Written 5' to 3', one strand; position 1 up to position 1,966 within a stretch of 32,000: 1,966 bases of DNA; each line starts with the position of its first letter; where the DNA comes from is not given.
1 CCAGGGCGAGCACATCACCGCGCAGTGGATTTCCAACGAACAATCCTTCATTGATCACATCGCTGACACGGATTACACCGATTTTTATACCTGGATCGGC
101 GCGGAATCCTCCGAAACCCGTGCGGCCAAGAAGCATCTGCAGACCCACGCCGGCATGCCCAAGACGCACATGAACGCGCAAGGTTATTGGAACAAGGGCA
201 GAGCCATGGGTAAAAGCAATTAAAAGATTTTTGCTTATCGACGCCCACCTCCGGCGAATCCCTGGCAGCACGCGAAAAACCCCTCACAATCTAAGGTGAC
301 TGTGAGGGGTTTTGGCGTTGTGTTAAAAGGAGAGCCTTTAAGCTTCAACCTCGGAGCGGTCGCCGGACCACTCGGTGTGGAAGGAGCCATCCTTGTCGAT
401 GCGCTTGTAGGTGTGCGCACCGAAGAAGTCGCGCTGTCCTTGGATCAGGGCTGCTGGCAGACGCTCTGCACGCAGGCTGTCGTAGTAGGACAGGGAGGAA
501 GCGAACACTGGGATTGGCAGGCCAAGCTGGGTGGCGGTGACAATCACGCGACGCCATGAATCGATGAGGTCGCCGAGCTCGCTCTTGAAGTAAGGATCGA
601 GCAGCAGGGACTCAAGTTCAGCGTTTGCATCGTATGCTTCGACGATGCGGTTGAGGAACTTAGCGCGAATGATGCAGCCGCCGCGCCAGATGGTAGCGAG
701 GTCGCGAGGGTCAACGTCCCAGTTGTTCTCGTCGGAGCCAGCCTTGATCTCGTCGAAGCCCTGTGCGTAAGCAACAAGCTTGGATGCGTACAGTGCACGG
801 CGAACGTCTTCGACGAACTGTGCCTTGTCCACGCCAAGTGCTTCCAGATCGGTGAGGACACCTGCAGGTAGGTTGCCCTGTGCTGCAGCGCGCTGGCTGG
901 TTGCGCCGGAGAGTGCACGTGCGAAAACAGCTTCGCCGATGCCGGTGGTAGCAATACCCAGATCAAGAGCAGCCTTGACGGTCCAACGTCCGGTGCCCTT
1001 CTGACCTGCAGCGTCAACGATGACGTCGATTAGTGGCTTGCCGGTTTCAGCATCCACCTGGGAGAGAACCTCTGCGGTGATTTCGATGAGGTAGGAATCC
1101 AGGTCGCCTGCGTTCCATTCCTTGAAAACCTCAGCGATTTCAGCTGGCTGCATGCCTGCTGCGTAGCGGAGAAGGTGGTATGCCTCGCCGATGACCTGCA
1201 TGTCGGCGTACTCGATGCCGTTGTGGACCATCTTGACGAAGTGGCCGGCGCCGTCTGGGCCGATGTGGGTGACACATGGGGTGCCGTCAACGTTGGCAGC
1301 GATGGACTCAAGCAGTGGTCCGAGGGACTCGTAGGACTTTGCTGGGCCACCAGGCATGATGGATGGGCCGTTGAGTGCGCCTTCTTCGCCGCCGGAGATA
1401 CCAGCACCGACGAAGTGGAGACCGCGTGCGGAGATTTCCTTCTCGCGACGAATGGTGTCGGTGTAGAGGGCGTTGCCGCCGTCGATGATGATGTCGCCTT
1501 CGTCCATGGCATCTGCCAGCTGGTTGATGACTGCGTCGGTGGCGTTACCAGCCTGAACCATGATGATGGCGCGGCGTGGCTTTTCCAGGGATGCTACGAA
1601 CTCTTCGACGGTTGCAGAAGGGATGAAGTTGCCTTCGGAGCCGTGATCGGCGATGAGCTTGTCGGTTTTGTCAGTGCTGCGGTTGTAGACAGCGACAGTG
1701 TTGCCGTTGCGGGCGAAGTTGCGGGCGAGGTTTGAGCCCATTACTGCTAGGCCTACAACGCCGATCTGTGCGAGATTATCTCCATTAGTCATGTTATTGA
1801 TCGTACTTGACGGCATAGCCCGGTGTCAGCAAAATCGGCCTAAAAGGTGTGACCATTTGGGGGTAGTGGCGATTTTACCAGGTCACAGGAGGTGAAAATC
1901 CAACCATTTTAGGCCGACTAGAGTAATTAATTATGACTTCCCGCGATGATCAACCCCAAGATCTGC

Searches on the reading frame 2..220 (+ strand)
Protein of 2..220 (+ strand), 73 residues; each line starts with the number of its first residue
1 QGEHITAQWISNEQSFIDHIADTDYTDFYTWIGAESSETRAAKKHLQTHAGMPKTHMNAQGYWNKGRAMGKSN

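Call 10: search_protein_families(library=pfam, proteins=[window:2-220:+])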
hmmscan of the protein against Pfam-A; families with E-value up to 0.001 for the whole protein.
window:2-220:+ (73 aa): 1 family
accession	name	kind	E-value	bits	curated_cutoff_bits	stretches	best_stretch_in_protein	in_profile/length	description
PF04954.18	SIP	-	4.6e-12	46.9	26.3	1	3-66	48-119/119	Siderophore-interacting protein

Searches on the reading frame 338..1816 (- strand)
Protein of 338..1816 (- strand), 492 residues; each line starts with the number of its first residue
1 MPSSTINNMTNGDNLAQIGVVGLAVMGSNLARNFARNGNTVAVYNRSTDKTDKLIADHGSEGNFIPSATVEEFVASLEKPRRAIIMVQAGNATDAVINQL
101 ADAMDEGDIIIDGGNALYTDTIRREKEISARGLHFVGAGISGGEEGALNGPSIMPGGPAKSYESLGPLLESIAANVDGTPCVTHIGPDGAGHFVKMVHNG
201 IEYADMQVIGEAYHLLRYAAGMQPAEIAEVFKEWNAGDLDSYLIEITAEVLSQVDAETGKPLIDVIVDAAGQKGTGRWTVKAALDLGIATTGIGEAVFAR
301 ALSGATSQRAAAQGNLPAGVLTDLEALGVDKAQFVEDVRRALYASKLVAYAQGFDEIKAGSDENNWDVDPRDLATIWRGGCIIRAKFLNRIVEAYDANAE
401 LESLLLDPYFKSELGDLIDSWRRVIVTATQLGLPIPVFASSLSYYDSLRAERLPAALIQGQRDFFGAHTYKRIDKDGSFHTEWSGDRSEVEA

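Call 10: search_protein_families(library=pfam, proteins=[window:341-1816:-])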
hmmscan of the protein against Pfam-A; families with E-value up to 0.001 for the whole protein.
window:341-1816:- (492 aa): 4 families
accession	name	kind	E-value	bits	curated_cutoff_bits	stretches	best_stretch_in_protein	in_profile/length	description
PF00393.24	6PGD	-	2.1e-125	418.4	27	1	191-483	1-290/290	6-phosphogluconate dehydrogenase, C-terminal domain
PF03446.21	NAD_binding_2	-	2.8e-50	170.9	21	1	17-183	1-157/161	NAD binding domain of 6-phosphogluconate dehydrogenase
PF03807.23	F420_oxidored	-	0.0002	22.3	21.6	1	17-113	1-91/94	NADP oxidoreductase coenzyme F420-dependent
PF02737.24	3HCDH_N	-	0.00074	19.9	22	0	17-58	1-42/180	3-hydroxyacyl-CoA dehydrogenase, NAD binding domain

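Call 72: find_encoding_contigs(protein=window:338-1816:-, flank=10000, max_places=1)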
Protein window:338-1816:- (492 aa): 13 contigs read that carry it; 1 place shown.
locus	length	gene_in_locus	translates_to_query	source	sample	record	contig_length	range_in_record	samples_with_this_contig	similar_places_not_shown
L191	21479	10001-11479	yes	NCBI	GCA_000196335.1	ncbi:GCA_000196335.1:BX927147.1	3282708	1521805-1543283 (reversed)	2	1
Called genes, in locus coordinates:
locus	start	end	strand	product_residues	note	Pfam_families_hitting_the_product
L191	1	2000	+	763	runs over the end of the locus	PF02581:TMP-TENI, PF01256:Carb_kinase (faint), PF08543:Phos_pyr_kin, PF00294:PfkB, PF03070:TENA_THI-4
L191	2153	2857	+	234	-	PF00702:Hydrolase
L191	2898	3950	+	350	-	PF12974:Phosphonate-bd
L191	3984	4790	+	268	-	PF00005:ABC_tran, PF13304:AAA_21 (faint)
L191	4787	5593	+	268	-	PF00528:BPD_transp_1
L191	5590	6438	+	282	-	PF00528:BPD_transp_1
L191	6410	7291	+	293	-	PF01418:HTH_6, PF01380:SIS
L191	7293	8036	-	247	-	PF01061:ABC2_membrane, PF12698:ABC2_membrane_3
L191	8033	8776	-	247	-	PF00005:ABC_tran, PF13304:AAA_21 (faint)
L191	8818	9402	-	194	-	PF03848:TehB (weak), PF13489:Methyltransf_23 (faint), PF13649:Methyltransf_25, PF08241:Methyltransf_11, PF08242:Methyltransf_12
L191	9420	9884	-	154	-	PF03061:4HBT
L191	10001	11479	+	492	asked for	PF03446:NAD_binding_2, PF00393:6PGD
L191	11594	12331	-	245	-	PF08021:FAD_binding_9, PF04954:SIP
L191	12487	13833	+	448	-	PF00270:DEAD, PF04851:ResIII (weak), PF00271:Helicase_C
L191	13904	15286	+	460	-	PF01595:CNNM, PF00571:CBS (weak), PF03471:CorC_HlyC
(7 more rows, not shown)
